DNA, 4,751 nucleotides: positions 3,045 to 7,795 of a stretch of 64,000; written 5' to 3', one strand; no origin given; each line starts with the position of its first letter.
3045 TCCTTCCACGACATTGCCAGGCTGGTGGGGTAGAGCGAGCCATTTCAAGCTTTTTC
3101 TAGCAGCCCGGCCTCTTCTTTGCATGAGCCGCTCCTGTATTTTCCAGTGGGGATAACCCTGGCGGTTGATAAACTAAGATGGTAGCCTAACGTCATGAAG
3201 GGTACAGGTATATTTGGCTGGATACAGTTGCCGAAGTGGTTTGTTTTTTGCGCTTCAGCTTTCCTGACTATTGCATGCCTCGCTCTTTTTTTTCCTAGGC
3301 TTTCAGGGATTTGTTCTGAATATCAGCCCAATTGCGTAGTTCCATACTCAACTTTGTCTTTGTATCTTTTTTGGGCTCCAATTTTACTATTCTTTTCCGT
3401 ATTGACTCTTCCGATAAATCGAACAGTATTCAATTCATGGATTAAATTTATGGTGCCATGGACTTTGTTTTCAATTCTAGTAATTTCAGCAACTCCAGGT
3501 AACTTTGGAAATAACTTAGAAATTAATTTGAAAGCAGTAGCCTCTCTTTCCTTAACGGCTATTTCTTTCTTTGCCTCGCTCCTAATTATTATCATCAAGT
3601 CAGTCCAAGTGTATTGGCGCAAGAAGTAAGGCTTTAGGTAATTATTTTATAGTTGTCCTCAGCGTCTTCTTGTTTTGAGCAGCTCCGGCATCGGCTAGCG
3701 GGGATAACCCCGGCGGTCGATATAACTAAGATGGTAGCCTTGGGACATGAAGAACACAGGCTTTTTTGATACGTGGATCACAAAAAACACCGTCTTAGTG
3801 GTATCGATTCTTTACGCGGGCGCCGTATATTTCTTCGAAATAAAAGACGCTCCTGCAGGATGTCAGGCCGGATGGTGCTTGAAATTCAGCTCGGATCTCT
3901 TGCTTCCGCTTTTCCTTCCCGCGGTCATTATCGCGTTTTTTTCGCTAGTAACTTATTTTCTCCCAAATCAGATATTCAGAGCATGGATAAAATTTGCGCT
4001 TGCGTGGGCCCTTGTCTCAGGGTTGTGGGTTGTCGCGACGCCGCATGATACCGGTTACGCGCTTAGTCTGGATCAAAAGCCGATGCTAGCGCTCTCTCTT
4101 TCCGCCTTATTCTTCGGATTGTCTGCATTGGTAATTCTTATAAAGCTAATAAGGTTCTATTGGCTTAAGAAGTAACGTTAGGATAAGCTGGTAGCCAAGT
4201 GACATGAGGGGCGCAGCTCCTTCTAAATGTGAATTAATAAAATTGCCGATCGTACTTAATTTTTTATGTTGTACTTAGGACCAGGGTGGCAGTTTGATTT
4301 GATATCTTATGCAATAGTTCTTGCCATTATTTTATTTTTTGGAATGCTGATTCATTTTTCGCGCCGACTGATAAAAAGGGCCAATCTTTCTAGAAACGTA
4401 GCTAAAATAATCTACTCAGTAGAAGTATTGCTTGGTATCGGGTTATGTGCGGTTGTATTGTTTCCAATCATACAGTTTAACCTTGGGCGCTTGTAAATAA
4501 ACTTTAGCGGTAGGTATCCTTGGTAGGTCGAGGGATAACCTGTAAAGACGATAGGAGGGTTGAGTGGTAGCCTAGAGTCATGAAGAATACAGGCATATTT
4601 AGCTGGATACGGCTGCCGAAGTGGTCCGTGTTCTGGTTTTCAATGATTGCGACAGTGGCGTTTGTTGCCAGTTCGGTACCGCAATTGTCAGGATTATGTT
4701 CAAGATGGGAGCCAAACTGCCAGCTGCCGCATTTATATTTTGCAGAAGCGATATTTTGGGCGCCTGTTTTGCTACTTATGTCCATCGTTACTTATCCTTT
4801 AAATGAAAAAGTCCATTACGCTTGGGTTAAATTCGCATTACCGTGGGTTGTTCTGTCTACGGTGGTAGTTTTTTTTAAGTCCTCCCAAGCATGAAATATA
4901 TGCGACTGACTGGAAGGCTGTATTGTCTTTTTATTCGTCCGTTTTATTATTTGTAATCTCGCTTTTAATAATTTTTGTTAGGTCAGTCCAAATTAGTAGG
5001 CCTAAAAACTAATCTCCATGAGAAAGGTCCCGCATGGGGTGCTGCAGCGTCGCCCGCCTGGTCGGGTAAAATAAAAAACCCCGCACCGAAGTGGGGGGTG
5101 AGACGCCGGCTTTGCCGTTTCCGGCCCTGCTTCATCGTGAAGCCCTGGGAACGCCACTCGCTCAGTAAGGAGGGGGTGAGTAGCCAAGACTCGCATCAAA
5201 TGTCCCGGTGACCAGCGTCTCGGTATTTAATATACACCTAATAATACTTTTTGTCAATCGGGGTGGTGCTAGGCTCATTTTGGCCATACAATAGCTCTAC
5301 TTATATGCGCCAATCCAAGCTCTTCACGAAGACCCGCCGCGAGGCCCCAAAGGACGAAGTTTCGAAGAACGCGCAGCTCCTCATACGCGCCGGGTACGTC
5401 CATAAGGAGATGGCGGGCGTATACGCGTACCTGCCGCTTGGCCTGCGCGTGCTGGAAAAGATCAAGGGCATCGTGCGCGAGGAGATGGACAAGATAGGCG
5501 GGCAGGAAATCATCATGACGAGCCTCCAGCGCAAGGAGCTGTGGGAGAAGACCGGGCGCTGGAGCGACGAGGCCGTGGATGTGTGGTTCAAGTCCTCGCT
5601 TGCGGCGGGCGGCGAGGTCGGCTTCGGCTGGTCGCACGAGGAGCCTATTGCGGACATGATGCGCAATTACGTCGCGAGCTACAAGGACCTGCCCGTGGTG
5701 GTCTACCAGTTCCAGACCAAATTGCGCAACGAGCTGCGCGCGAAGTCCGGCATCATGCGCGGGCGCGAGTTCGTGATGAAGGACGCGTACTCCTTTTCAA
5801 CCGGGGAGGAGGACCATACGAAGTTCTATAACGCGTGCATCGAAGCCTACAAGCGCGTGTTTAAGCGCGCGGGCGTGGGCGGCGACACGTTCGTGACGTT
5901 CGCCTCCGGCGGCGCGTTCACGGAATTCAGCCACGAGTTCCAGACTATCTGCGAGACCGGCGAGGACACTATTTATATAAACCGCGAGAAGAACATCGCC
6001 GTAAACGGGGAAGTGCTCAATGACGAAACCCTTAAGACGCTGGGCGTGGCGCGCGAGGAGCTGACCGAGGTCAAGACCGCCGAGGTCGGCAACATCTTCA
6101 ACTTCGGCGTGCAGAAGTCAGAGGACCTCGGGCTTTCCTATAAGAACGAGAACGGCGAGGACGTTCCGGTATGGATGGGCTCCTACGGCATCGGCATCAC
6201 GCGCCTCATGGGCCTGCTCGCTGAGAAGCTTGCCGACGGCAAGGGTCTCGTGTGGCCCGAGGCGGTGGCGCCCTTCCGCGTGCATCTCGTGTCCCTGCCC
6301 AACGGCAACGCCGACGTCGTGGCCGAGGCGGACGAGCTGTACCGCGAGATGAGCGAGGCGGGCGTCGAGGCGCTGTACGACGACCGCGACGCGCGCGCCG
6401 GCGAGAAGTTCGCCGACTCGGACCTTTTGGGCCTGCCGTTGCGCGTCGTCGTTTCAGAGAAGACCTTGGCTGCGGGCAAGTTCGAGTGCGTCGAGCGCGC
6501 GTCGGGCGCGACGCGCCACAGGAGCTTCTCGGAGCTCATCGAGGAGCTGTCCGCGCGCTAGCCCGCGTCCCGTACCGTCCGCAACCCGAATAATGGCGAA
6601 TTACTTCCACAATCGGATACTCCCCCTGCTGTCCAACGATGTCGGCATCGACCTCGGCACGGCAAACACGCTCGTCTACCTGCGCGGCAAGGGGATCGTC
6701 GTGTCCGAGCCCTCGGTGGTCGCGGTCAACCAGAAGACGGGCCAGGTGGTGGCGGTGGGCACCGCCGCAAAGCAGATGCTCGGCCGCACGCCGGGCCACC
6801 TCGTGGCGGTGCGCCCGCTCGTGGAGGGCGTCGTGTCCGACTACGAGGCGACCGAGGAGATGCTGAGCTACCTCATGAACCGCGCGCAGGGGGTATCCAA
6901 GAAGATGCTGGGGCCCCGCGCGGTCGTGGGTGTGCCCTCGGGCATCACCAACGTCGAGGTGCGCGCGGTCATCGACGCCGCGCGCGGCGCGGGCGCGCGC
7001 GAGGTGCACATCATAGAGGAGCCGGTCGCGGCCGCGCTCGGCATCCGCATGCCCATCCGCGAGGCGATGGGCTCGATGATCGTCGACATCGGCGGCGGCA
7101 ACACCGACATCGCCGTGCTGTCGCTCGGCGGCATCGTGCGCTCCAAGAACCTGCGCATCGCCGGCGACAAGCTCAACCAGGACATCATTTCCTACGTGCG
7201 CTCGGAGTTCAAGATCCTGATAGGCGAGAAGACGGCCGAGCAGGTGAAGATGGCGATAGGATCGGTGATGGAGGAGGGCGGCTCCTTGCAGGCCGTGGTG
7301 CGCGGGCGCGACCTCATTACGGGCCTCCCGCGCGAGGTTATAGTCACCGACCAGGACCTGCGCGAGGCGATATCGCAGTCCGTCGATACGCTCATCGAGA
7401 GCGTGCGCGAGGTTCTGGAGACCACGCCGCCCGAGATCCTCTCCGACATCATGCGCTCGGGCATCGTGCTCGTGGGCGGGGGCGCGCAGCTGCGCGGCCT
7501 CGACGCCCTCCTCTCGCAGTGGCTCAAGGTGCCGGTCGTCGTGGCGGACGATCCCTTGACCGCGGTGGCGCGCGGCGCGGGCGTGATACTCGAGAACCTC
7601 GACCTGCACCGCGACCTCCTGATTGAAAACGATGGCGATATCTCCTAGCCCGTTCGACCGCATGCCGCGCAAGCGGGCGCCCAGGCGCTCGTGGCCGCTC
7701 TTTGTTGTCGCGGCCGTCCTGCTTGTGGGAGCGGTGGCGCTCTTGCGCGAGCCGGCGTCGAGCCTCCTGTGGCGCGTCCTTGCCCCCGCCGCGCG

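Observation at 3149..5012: Decaying tandem array of paralogous 4-TM micro-membrane-protein genes, each with a conserved ~45-nt leader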

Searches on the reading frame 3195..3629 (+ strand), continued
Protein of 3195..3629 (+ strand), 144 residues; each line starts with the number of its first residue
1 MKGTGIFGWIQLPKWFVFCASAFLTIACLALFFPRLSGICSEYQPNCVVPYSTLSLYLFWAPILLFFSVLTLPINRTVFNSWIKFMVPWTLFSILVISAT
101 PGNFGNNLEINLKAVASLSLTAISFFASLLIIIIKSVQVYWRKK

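Call 83: find_encoding_contigs(protein=P0090, flank=6000, max_places=3)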
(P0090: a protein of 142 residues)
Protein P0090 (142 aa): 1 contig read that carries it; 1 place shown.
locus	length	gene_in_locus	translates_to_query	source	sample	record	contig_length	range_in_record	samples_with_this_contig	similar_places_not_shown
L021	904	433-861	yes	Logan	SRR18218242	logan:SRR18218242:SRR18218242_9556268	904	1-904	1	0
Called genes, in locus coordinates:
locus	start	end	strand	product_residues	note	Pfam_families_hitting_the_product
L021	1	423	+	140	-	?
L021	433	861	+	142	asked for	-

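Call 84: find_encoding_contigs(protein=P0140, flank=6000, max_places=3)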
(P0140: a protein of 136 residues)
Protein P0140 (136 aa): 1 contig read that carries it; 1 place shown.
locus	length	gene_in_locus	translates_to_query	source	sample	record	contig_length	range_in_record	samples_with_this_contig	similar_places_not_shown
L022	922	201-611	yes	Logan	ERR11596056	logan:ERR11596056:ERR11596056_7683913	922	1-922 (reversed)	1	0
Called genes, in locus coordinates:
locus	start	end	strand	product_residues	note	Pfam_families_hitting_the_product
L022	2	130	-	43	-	?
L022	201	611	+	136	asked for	-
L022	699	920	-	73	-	?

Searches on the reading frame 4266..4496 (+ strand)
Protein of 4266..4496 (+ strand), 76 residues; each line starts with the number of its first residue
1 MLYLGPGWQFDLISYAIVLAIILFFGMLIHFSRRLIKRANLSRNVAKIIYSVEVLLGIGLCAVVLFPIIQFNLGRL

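Call 6: search_protein_families(library=pfam, proteins=[window:4266-4496:+], max_evalue=1)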
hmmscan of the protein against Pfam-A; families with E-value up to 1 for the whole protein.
window:4266-4496:+ (76 aa): 1 family
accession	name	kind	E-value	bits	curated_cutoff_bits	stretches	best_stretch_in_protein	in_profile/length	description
PF11044.13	TMEMspv1-c74-12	-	0.00012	22.6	25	1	6-36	2-32/49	Plectrovirus spv1-c74 ORF 12 transmembrane protein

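Call 56: search_protein_families(library=ncbifam, proteins=[window:4266-4493:+], max_evalue=0.01)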
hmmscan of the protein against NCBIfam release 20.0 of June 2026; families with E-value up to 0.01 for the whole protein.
window:4266-4493:+ (76 aa): 2 families
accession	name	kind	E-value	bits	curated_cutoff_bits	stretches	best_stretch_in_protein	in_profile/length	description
NF050013.1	HpsJ_like_A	equivalog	0.0034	17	140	1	6-68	33-95/217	HpsJ-like protein, cyanoexosortase A-associated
NF007773.0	PRK10459.1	equivalog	0.0037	16.3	273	1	10-66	41-97/492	MOP flippase family protein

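Call 57: search_protein_families(library=padloc, proteins=[window:4266-4493:+], max_evalue=0.01)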
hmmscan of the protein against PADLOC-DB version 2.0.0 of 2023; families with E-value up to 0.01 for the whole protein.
window:4266-4493:+ (76 aa): 0 families

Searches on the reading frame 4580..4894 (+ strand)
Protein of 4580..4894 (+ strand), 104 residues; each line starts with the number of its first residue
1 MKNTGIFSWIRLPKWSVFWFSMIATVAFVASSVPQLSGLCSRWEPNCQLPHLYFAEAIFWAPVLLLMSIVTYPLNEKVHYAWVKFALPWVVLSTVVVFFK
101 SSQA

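Call 6: search_protein_families(library=pfam, proteins=[window:4580-4894:+], max_evalue=1)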
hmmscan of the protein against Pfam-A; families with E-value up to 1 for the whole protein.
window:4580-4894:+ (104 aa): 0 families

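Call 72: list_cluster_members(proteins=[window:4580-4891:+, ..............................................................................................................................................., P0003, L001:1482-4682:+, L005:642-869:+])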
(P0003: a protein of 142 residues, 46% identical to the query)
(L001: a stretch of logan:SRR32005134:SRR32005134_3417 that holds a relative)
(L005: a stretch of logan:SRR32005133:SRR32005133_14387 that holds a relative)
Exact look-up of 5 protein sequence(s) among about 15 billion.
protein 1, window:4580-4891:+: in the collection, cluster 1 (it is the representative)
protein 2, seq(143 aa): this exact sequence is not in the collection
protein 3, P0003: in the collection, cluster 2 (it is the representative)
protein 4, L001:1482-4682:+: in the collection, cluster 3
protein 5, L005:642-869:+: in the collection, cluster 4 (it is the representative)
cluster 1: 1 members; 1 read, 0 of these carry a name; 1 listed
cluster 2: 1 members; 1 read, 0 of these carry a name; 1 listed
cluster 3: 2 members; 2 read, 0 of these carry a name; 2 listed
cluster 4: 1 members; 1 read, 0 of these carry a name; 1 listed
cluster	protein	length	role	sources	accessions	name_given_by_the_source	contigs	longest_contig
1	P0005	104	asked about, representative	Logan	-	-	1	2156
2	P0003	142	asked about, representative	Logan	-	-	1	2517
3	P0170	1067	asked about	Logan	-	-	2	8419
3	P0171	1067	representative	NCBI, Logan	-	-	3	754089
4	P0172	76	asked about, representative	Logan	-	-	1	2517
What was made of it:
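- Checked: The same truncated 104-aa product is also on record from a Logan-assembled contig, and the repaired version is not in the collection (call 72).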

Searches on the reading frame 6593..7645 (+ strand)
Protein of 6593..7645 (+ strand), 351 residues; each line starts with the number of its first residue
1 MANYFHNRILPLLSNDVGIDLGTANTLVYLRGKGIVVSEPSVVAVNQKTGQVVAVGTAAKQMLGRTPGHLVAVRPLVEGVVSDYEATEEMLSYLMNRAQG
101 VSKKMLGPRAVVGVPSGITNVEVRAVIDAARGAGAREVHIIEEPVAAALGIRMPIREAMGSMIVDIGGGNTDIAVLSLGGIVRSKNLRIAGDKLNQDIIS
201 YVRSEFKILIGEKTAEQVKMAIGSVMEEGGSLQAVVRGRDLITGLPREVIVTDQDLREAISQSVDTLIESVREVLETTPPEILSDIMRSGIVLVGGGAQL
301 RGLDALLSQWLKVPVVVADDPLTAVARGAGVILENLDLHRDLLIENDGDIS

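Call 40: list_cluster_members(proteins=[window:6593-7645:+, window:8682-10361:+, window:3195-3626:+, window:3747-4172:+, window:4266-4493:+])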
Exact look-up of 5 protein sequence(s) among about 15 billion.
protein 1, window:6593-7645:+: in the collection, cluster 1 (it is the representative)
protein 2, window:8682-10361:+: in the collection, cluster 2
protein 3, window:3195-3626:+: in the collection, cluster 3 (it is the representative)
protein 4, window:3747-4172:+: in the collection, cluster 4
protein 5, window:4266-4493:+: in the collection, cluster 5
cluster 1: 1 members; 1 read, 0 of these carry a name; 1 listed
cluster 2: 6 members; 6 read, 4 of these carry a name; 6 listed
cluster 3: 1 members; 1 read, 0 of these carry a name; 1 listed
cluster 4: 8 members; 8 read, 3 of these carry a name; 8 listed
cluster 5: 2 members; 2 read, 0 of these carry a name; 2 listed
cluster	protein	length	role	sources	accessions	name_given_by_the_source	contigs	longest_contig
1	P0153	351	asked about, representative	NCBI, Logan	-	-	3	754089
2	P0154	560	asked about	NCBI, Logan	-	-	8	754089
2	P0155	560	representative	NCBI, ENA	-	-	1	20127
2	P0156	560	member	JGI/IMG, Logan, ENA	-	penicillin-binding protein 2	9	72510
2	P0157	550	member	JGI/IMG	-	penicillin-binding protein 2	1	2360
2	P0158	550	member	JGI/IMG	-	penicillin-binding protein 2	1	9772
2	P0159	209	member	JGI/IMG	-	penicillin-binding protein 2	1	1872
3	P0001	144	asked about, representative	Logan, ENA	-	-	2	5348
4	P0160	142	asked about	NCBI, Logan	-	-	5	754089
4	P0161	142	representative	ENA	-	-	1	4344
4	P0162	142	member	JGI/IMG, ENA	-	hypothetical protein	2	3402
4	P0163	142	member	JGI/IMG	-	hypothetical protein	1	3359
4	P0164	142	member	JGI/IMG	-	hypothetical protein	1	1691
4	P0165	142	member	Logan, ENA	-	-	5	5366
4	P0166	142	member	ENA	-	-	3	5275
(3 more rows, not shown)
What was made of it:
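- Tried and rejected: 'Patescibacteria' is an inference from the 754-kb contig (call 40) and from gene content.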

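Call 93: find_encoding_contigs(protein=P0165, flank=6000, max_places=6)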
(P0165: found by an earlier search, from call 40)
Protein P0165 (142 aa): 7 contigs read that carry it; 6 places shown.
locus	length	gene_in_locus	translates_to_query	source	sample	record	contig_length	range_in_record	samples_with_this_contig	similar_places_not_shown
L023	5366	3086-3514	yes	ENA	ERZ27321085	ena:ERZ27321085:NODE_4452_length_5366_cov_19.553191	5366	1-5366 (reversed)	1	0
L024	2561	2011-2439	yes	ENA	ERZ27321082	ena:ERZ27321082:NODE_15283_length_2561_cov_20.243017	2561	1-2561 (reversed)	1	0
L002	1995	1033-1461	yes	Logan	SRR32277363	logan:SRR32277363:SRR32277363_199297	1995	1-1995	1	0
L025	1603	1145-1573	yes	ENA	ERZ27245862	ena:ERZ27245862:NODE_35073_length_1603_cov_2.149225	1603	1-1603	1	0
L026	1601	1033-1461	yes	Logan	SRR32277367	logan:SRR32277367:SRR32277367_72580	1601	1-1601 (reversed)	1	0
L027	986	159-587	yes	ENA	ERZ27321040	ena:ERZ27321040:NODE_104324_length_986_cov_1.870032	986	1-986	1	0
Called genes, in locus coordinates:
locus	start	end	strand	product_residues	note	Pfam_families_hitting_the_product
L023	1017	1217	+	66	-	-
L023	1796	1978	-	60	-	-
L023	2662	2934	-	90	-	-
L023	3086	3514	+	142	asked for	-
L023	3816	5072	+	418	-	PF00587:tRNA-synt_2b, PF03129:HGTP_anticodon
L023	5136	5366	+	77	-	?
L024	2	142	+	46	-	?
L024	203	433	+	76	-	-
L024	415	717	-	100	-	-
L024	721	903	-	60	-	-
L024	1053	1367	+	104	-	-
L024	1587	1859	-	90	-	-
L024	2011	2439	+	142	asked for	-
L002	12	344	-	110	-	-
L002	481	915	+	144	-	-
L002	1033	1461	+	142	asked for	-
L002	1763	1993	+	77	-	?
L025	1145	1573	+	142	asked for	-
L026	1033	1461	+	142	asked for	-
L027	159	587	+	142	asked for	-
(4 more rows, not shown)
